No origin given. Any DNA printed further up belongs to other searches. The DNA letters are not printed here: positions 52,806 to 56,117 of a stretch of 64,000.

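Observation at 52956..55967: PilB/GspE secretion ATPase with two complete ATPase modules in one 1003-aa polypeptide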

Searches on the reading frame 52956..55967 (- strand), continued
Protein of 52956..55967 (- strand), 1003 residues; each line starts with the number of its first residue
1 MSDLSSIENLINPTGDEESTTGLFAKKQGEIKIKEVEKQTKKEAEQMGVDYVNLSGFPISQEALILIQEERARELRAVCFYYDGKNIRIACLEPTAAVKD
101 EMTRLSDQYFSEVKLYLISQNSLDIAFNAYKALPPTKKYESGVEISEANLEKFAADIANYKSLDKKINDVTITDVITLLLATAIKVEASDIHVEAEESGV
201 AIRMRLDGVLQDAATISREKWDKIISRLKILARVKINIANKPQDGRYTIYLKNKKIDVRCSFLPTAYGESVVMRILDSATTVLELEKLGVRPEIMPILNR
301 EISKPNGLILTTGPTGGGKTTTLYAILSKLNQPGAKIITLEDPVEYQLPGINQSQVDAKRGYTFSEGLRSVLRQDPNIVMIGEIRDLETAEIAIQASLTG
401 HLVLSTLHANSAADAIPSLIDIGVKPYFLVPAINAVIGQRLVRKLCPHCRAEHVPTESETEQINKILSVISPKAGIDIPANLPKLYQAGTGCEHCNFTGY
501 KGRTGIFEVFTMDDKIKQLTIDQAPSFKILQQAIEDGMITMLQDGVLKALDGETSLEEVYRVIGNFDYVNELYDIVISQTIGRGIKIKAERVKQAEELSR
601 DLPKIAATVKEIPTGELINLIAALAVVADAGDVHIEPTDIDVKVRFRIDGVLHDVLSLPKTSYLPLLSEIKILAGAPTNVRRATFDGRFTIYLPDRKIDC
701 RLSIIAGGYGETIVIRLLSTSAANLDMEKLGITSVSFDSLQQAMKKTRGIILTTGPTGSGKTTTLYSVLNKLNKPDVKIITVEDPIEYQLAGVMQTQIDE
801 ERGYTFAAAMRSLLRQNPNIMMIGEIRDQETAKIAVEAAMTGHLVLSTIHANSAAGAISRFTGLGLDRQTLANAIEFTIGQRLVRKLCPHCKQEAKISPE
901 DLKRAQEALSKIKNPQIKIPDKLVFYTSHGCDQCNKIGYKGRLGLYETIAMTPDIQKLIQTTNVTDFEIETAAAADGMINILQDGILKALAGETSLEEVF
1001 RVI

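Call 35: find_related_loci(query=A1, collection=genome_contigs, flank=10000)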
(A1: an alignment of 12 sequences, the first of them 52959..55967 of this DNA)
Query A1 (1003 aa) in genome_contigs; peptide patterns used: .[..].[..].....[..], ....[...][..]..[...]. (x = any residue, [..] = any of these).
600 stretches matched a pattern (row limit reached: there are more); 599 encode a relative of the query (tblastn E <= 1e-3); the best 80 are kept; 80 distinct loci.
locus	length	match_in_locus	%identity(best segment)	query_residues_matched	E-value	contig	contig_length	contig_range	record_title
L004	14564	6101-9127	44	20-1002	0e+0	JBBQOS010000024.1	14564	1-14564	MAG: Candidatus Moraniibacteriota bacterium isolate Co_metawrap_171 Cmw_171_k141_26614930_length_14564_cov_16.9956, whol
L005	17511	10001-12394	35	43-1002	7e-140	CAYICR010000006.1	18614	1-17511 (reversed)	MAG TPA_asm: uncultured Gammaproteobacteria bacterium isolate ERP119705_co18_657 genome assembly, contig: NODE_3591_leng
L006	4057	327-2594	38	157-1001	2e-143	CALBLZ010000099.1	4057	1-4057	MAG TPA_asm: uncultured Candidatus Berkelbacteria bacterium isolate SRR5576005_bin.117_CONCOCT_v1.1_MAG genome assembly,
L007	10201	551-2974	35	40-1002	3e-137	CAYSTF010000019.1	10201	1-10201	MAG TPA_asm: uncultured Gammaproteobacteria bacterium isolate SRP263991_co3_231 genome assembly, contig: NODE_9028_lengt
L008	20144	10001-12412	34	59-1001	3e-130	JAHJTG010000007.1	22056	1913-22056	MAG: Patescibacteria group bacterium isolate OS_PC_MetaG.mb.42 OS_PC_MetaG.mb.42_k141_303463, whole genome shotgun seque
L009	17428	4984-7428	34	37-1002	6e-130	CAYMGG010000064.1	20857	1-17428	MAG TPA_asm: uncultured Planctomycetaceae bacterium isolate binchicken_co66_165 genome assembly, contig: NODE_4106_lengt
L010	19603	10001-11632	42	29-1003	2e-132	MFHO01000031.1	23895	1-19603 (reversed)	MAG: Candidatus Giovannonibacteria bacterium RIFCSPHIGHO2_02_FULL_45_13 rifcsphigho2_02_scaffold_6971, whole genome shot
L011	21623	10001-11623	43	34-1003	2e-128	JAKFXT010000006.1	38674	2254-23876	MAG: Patescibacteria group bacterium isolate ND4_Bin_14 ND4_0000041, whole genome shotgun sequence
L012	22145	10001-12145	34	175-1003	2e-127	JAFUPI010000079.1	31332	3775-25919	MAG: Agathobacter sp. isolate RGIG4703 Roe_deer_Rectum.Co__c1930297, whole genome shotgun sequence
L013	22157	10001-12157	35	144-1002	5e-127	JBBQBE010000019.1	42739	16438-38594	MAG: Tepidisphaerales bacterium isolate Co_metawrap_1388 Cmw_1388_k141_11704083_length_42739_cov_16.0000, whole genome s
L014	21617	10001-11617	42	39-1003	1e-121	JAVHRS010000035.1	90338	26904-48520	MAG: Candidatus Paceibacterota bacterium isolate WB02no20_34_35 NODE_24_length_90338_cov_20.401438, whole genome shotgun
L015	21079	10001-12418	34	44-1001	3e-121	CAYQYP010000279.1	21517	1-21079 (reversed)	MAG TPA_asm: uncultured Acidobacteriota bacterium isolate binchicken_co216_114 genome assembly, contig: k141_3547094, wh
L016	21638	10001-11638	42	26-1003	9e-121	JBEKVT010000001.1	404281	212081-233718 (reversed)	MAG: Minisyncoccia bacterium isolate SPRUCE 610 SPRUCE_610_1, whole genome shotgun sequence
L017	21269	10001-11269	46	143-1002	5e-120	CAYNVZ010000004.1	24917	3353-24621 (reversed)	MAG TPA_asm: uncultured Candidatus Saccharibacteria bacterium isolate binchicken_co256_230 genome assembly, contig: NODE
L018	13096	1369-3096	38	22-999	4e-120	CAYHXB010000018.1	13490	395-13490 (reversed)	MAG TPA_asm: uncultured Candidatus Saccharibacteria bacterium isolate ERP119705_co17_969 genome assembly, contig: NODE_6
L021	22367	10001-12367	40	44-1002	1e-116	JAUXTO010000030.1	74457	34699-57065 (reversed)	MAG: Candidatus Gottesmanbacteria bacterium isolate C13_maxbin.100 C13_k141_323283, whole genome shotgun sequence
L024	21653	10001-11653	41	24-1003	8e-126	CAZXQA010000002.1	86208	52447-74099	MAG TPA_asm: uncultured Candidatus Saccharibacteria bacterium isolate SRP292972_co1_93 genome assembly, contig: NODE_234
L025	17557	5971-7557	41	44-1003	1e-113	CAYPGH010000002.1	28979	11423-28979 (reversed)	MAG TPA_asm: uncultured Candidatus Saccharibacteria bacterium isolate SRP050083_co2_53 genome assembly, contig: NODE_100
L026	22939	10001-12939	41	35-1002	7e-113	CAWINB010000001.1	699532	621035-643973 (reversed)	MAG: Candidatus Doudnabacteria bacterium isolate MFD04434.bin.1.36 genome assembly, contig: contig_24013, whole genome s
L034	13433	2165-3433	45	143-1003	1e-109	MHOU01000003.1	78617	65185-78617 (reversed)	MAG: Candidatus Staskawiczbacteria bacterium RIFCSPHIGHO2_02_FULL_43_16 rifcsphigho2_02_scaffold_1498, whole genome shot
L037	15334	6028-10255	41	44-1003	6e-108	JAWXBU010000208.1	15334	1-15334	MAG: Planctomycetota bacterium isolate MP7G1.130 k99_1802710, whole genome shotgun sequence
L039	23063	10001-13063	39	41-1003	1e-107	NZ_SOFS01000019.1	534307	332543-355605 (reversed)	Cryobacterium glucosi strain MDB1-5 scaffold20, whole genome shotgun sequence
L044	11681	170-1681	39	44-1003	7e-106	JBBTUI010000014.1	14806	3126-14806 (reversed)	MAG: Patescibacteria group bacterium isolate H41-bin211_1 H41_bin211_1_000000000014, whole genome shotgun sequence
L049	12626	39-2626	39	44-1003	3e-105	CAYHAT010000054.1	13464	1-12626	MAG TPA_asm: uncultured Actinomycetota bacterium isolate ERP119294_co1_319 genome assembly, contig: NODE_6102_length_134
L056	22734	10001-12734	38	41-1003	3e-103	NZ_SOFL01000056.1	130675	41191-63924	Cryobacterium adonitolivorans strain RHLS22-1 C443, whole genome shotgun sequence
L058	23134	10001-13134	36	16-1003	2e-103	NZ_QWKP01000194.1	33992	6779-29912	Cellulomonas rhizosphaerae strain NEAU-TCZ24 scf_194, whole genome shotgun sequence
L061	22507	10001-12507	37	44-1003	7e-123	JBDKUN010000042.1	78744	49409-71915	MAG: Armatimonadota bacterium isolate 8_bin.138 c_000001122235, whole genome shotgun sequence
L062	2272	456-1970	37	44-1003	6e-109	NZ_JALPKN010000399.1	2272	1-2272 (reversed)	Actinotalea sp. C106 Scaffold399_1, whole genome shotgun sequence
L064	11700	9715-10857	45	168-1003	4e-103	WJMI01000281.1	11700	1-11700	MAG: Chitinivibrionales bacterium isolate RBin_290 k141_3303538, whole genome shotgun sequence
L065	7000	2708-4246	37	44-1003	4e-103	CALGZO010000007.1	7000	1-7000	MAG: uncultured Fimbriimonadales bacterium isolate R1_Bin_MAXBIN__010_1 genome assembly, contig: c_000000205441, whole g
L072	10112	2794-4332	38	44-1003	1e-102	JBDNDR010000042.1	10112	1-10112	MAG: Fimbriimonadales bacterium isolate RM_bin21_OCT21 C42, whole genome shotgun sequence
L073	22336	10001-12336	38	47-1003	8e-103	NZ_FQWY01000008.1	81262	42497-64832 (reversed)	Thermosyntropha lipolytica DSM 11003, whole genome shotgun sequence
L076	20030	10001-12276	38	44-1003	8e-102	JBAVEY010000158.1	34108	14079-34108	MAG: Actinomycetota bacterium isolate MFD04307_ilm_asm_bin8 k127_4703, whole genome shotgun sequence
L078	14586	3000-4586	39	43-1003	4e-102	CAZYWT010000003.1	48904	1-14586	MAG TPA_asm: uncultured Candidatus Saccharibacteria bacterium isolate SRP141376_co2_245 genome assembly, contig: NODE_17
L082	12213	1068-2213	43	168-1003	6e-102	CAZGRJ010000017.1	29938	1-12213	MAG TPA_asm: uncultured Nitrospirales bacterium isolate SRP214966_co3_157 genome assembly, contig: NODE_1699_length_2993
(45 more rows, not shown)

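Call 37: list_cluster_members(proteins=[P0121, P0122, P0123, P0124, P0125, P0126, P0127, P0128, P0129, P0130])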
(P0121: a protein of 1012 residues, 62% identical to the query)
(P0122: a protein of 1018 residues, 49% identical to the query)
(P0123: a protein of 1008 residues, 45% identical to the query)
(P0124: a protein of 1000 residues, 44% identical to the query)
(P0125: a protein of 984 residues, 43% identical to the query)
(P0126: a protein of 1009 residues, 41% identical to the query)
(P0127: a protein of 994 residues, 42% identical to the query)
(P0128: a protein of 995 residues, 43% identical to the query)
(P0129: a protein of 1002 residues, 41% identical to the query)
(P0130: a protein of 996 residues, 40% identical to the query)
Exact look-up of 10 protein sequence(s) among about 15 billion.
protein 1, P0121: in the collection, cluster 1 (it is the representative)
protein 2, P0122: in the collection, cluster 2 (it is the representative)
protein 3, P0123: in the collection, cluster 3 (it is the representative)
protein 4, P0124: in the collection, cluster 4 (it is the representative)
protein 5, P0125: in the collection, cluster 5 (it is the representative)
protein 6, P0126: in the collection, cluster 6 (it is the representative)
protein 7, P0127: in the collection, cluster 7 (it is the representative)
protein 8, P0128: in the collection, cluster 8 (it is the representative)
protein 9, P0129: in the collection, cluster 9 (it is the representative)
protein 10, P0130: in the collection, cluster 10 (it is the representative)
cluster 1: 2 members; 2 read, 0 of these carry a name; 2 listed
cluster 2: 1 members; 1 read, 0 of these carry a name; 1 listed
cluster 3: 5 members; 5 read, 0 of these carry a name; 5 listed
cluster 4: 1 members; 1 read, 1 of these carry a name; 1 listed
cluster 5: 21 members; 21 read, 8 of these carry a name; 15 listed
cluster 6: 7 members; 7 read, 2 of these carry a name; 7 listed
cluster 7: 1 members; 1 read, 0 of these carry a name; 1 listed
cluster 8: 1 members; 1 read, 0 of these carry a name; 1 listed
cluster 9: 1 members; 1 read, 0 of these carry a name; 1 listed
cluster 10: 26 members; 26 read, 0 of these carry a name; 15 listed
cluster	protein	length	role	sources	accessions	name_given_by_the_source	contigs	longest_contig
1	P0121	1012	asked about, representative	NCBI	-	-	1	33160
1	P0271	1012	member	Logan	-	-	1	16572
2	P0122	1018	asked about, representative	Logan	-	-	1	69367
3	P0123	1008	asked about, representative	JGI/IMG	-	-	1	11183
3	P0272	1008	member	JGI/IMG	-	-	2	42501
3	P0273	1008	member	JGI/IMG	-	-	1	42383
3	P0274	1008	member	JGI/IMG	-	-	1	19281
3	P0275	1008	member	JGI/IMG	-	-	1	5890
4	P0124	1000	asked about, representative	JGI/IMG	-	type II secretory ATPase GspE/PulE/Tfp pilus assembly ATPase PilB-like protein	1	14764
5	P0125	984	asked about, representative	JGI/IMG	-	type II secretory ATPase GspE/PulE/Tfp pilus assembly ATPase PilB-like protein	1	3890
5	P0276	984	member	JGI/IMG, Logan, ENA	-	type II secretory ATPase GspE/PulE/Tfp pilus assembly ATPase PilB-like protein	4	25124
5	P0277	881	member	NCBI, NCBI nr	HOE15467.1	MAG TPA: GspE/PulE family protein, partial [Candidatus Paceibacterota bacterium] | GspE/PulE family protein [Candidatus Paceibacterota bacterium]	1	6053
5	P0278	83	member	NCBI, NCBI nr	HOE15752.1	MAG TPA: hypothetical protein PLH82_03880, partial [Candidatus Paceibacterota bacterium] | hypothetical protein [Candidatus Paceibacterota bacterium]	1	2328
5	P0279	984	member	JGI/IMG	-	type II secretory ATPase GspE/PulE/Tfp pilus assembly ATPase PilB-like protein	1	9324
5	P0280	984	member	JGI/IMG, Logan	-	type II secretory ATPase GspE/PulE/Tfp pilus assembly ATPase PilB-like protein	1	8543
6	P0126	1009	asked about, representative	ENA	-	-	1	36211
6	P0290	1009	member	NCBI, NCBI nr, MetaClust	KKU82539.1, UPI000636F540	MAG: General secretory pathway protein E [Parcubacteria group bacterium GW2011_GWA2_47_8] | status=active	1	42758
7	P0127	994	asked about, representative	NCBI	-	-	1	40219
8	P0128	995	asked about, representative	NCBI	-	-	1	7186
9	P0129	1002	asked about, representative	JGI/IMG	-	-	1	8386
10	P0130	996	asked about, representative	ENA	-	-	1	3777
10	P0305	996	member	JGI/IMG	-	-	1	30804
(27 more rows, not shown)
